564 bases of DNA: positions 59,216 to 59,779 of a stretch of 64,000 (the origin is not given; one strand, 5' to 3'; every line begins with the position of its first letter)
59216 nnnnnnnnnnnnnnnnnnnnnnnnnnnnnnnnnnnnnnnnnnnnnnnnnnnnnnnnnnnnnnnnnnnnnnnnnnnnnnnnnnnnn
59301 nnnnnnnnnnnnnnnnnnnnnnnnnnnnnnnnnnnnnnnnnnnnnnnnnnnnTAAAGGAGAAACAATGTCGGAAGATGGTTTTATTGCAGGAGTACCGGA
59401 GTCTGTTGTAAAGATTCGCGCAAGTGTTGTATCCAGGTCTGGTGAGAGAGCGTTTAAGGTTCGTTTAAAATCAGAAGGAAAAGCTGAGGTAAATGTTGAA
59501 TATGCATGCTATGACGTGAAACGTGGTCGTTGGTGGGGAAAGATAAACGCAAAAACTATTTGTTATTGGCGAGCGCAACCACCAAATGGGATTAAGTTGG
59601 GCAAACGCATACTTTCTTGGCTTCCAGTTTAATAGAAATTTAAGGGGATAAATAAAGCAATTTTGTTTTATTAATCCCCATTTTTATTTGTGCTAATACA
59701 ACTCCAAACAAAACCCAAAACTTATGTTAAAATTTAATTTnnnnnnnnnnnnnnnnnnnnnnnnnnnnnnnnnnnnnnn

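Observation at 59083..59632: Second tandem pair of small paralogues (family B, G-x-WWG...C-x-W motif), divergent from the lexA promoter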

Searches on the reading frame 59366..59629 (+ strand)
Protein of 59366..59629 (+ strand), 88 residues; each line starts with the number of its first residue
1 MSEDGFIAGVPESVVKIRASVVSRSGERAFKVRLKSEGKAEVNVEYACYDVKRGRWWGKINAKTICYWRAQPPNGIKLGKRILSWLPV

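Call 4: search_protein_families(library=pfam, proteins=[window:59366-59629:+], max_evalue=1)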
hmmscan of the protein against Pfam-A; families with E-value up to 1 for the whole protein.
window:59366-59629:+ (88 aa): 0 families

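Call 10: find_homologous_proteins(query=window:59366-59629:+, max_evalue=0.01)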
Query window:59366-59629:+ (88 aa): 1 proteins with E <= 0.01 among 1 candidates.
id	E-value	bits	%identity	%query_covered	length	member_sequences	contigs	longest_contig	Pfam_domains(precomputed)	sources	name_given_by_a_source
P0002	9.3e-52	191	99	100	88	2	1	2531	-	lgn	-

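Call 42: search_protein_families(library=phrogs, proteins=[window:59366-59629:+], max_evalue=1)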
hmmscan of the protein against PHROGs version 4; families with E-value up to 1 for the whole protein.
window:59366-59629:+ (88 aa): 0 families

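Call 43: search_protein_families(library=ncbifam, proteins=[window:59366-59629:+], max_evalue=1)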
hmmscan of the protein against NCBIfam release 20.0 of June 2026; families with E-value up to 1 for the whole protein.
window:59366-59629:+ (88 aa): 0 families

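Call 44: search_protein_families(library=padloc, proteins=[window:59366-59629:+], max_evalue=1)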
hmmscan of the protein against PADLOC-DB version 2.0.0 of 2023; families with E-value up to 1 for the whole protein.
window:59366-59629:+ (88 aa): 1 family
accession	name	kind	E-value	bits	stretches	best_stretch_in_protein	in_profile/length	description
PDLC03524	REase_II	-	0.028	12.2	1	26-69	120-168/260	Type II restriction enzyme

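Call 58: predict_structure(alignment_id=A2)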
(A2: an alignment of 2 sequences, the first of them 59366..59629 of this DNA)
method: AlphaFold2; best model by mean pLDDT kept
length: 88 residues; sequences in the alignment: 2
mean_pLDDT: 68.4   pTM: 0.54
mean pLDDT of the five models: 68.4, 68.0, 66.9, 66.0, 63.5
residues with pLDDT >= 90: 0; 70-90: 49; 50-70: 23; < 50: 16
segments of 3 or more residues with pLDDT < 50: 1-5, 79-88
pLDDT, mean of each block of 10 residues (from residue 1): 50 80 74 77 78 76 81 54 41
secondary structure, 60 per line:
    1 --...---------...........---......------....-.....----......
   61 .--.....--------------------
elements in order: E15-25 E29-34 E41-44 E46-50 E55-61 E64-68

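Call 60: fold_search(model_id=the predicted structure, library=pdb)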
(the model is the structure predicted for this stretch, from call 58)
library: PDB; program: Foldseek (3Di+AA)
matches with E <= 10: 266; with E <= 0.001: 0
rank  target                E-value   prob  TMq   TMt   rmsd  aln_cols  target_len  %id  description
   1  9bv2_E                3.9e-01  0.28  0.36  0.13   6.9        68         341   22  M2B Midnolin-Proteasome (translocating) (released 2025-06-11)
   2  9r6h_A                4.8e-01  0.15  0.32  0.10   6.4        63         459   10  Crystal Structure of the M18BP1 SANTA domain as a EGFP-SANTA-nanobody fusion (released 2026-01-14)
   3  9bv3_E                7.0e-01  0.21  0.36  0.12   7.1        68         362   20  M1B Midnolin-Proteasome (released 2025-06-11)
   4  8amz_J                7.0e-01  0.13  0.26  0.09   8.8        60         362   23  Spinach 19S proteasome (released 2022-08-24)
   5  9e8g_E                8.5e-01  0.20  0.37  0.12   8.5        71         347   17  Nub1/Fat10-processing human 26S proteasome bound to Txnl1 with Rpt5 at top of spiral staircase (released 2024-12-04)
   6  3j92_u                9.1e-01  0.11  0.24  0.18   6.5        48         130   19  Structure and assembly pathway of the ribosome quality control complex (released 2015-01-21)
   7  8q2h                  1.2e+00  0.05  0.23  0.03   9.3        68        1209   16  beta-galactosidase from Bacillus circulans (released 2024-10-16)
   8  3i4o_B                1.4e+00  0.16  0.33  0.40   4.3        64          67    9  Crystal Structure of Translation Initiation Factor 1 from Mycobacterium tuberculosis (released 2010-02-23)
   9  3h43_H                1.5e+00  0.09  0.26  0.29   9.3        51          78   27  N-terminal domain of the proteasome-activating nucleotidase of Methanocaldococcus jannaschii (released 2009-06-09)
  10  9i5v_j                1.6e+00  0.03  0.21  0.13   9.8        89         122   15  70S P. gingivalis ribosome erm-delta-porN strain (released 2025-08-20)
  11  1ts4_A                1.6e+00  0.03  0.20  0.10  10.8        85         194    6  Q139K MUTANT OF TOXIC SHOCK SYNDROME TOXIN-1 FROM S. AUREUS (released 1998-12-16)
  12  8jti_C                1.8e+00  0.08  0.32  0.11   7.7        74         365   19  Cryo-EM structure of human 26S RP (Eb state) bound to K11/K48-branched ubiquitin (Ub) chain composed of four Ub. (released 2024-12-25)
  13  7qxw_C                1.8e+00  0.08  0.28  0.09   8.1        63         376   19  Proteasome-ZFAND5 Complex Z+D state (released 2023-02-08)
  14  6epc_J                2.0e+00  0.09  0.29  0.09   6.1        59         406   19  Ground state 26S proteasome (GS2) (released 2018-02-07)
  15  9r6h_B                2.0e+00  0.08  0.31  0.09   4.9        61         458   10  Crystal Structure of the M18BP1 SANTA domain as a EGFP-SANTA-nanobody fusion (released 2026-01-14)
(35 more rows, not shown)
